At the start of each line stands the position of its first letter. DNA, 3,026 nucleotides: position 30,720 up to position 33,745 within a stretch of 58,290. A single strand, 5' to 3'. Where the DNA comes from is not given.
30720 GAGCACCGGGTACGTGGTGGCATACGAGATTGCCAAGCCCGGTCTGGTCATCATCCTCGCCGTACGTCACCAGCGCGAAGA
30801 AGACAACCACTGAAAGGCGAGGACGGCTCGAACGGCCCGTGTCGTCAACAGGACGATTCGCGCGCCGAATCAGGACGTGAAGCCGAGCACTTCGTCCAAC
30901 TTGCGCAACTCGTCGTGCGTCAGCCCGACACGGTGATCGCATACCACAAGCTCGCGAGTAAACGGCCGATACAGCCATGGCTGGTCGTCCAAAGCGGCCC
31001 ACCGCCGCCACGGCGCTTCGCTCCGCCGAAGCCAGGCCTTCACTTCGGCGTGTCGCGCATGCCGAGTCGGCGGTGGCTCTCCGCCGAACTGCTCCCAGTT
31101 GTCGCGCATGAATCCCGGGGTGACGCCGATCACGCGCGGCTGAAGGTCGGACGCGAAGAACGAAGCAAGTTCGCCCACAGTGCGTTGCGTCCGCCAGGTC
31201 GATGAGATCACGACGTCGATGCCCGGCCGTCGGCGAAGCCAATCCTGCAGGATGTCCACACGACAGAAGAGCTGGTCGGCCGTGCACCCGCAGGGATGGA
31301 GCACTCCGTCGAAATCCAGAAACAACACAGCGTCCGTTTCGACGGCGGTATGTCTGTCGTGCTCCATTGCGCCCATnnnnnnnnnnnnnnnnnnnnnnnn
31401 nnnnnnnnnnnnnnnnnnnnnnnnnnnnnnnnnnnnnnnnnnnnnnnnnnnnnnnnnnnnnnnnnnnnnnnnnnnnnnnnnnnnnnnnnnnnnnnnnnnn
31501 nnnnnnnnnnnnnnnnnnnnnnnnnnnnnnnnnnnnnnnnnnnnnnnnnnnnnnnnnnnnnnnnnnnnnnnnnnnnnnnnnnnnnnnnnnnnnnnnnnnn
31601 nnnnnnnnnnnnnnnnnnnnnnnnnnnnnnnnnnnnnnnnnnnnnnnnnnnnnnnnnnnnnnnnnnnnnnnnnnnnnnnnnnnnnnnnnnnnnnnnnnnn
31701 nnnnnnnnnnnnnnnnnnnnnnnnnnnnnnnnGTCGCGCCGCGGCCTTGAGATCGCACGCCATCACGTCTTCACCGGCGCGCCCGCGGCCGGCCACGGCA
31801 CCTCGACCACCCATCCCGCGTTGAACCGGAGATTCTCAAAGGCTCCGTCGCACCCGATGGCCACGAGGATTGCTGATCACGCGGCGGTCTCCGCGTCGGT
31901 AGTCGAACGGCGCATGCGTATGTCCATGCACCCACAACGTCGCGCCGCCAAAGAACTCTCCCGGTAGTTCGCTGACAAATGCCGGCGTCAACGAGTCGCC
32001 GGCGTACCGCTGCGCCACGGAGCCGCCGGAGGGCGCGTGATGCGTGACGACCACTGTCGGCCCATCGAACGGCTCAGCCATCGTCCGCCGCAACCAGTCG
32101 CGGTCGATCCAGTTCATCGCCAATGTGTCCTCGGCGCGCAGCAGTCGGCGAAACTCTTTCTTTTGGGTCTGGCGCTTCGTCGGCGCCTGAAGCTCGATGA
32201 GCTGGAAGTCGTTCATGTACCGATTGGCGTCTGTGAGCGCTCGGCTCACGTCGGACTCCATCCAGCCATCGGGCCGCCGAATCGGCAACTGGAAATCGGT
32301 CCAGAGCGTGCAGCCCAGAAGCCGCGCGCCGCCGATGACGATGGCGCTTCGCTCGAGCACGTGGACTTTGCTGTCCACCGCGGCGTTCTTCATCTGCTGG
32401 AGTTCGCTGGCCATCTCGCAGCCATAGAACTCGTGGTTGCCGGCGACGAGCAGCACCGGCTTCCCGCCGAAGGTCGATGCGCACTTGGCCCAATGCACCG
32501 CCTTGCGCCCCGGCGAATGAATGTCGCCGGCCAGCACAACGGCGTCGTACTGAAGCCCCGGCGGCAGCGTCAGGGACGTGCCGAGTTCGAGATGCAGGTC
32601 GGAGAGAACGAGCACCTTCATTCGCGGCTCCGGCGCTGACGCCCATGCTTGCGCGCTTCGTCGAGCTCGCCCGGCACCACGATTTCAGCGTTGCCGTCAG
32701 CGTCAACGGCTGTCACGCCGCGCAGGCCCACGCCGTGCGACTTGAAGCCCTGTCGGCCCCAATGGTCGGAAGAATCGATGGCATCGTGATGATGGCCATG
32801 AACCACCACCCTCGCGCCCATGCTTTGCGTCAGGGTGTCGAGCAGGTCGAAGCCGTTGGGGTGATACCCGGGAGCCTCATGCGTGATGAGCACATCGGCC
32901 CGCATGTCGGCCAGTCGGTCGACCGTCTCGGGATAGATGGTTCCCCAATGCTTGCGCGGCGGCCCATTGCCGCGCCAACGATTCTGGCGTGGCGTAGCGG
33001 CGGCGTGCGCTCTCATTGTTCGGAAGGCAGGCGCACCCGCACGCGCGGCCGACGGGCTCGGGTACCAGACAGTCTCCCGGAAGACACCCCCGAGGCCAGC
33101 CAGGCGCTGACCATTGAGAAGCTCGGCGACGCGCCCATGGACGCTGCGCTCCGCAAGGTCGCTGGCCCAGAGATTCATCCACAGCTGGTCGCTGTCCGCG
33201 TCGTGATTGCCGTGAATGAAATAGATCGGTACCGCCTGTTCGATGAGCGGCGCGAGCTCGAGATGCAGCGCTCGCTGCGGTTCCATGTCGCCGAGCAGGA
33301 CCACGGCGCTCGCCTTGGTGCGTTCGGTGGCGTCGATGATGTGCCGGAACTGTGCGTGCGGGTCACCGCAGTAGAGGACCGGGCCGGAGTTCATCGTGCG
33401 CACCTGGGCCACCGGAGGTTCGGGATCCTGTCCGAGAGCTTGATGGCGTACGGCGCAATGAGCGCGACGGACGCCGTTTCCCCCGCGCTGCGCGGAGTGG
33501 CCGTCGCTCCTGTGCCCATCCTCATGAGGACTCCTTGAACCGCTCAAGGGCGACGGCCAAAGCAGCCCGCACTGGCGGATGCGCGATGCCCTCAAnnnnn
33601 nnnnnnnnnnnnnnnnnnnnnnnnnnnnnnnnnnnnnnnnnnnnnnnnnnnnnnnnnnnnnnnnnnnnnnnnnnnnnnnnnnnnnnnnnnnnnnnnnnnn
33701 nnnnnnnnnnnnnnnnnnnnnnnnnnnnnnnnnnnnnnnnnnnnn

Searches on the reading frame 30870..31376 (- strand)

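Call 12: search_protein_families(library=pfam, proteins=[window:30870-31376:-], max_evalue=0.01)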
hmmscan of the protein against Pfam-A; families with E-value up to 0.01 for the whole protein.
window:30870-31376:- (168 aa): 1 family
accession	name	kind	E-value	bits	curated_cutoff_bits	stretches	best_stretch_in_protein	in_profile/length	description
PF18143.6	HAD_SAK_2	-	3.9e-29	102.2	27.5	1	17-156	1-138/139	HAD domain in Swiss Army Knife RNA repair proteins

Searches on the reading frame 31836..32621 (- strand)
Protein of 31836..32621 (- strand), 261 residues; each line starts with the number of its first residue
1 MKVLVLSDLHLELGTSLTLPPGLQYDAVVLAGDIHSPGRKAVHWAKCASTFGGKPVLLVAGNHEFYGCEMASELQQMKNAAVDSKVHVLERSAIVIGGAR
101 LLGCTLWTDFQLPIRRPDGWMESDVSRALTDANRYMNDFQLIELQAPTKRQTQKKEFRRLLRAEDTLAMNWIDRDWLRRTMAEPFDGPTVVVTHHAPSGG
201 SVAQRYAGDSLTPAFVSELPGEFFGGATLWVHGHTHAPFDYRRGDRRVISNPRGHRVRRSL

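Call 13: search_protein_families(library=pfam, proteins=[window:31836-32621:-], max_evalue=0.01)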
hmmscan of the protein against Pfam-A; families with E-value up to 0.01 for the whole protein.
window:31836-32621:- (261 aa): 2 families
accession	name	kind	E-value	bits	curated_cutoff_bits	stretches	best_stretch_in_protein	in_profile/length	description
PF00149.33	Metallophos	-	1.2e-14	55.6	21.5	1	1-238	1-191/191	Calcineurin-like phosphoesterase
PF12850.12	Metallophos_2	-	1.3e-08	35.5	27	1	1-82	1-73/154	Calcineurin-like phosphoesterase superfamily domain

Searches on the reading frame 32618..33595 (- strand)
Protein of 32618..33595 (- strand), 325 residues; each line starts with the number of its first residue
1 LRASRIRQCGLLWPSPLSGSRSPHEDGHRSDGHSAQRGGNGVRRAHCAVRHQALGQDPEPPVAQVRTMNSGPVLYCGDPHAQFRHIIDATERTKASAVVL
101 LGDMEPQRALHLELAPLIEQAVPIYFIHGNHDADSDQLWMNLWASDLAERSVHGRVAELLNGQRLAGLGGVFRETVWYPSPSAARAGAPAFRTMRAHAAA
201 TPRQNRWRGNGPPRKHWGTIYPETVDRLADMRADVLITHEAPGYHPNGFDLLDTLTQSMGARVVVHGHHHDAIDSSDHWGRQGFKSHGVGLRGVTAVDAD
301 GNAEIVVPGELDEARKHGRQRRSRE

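Call 13: search_protein_families(library=pfam, proteins=[window:32618-33595:-], max_evalue=0.01)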
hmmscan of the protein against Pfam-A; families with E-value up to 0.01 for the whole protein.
window:32618-33595:- (325 aa): 2 families
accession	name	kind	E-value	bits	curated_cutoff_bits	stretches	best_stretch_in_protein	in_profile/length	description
PF00149.33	Metallophos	-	1.6e-11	45.5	21.5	1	72-271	2-190/191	Calcineurin-like phosphoesterase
PF12850.12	Metallophos_2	-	8.2e-08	32.8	27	1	74-316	4-140/154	Calcineurin-like phosphoesterase superfamily domain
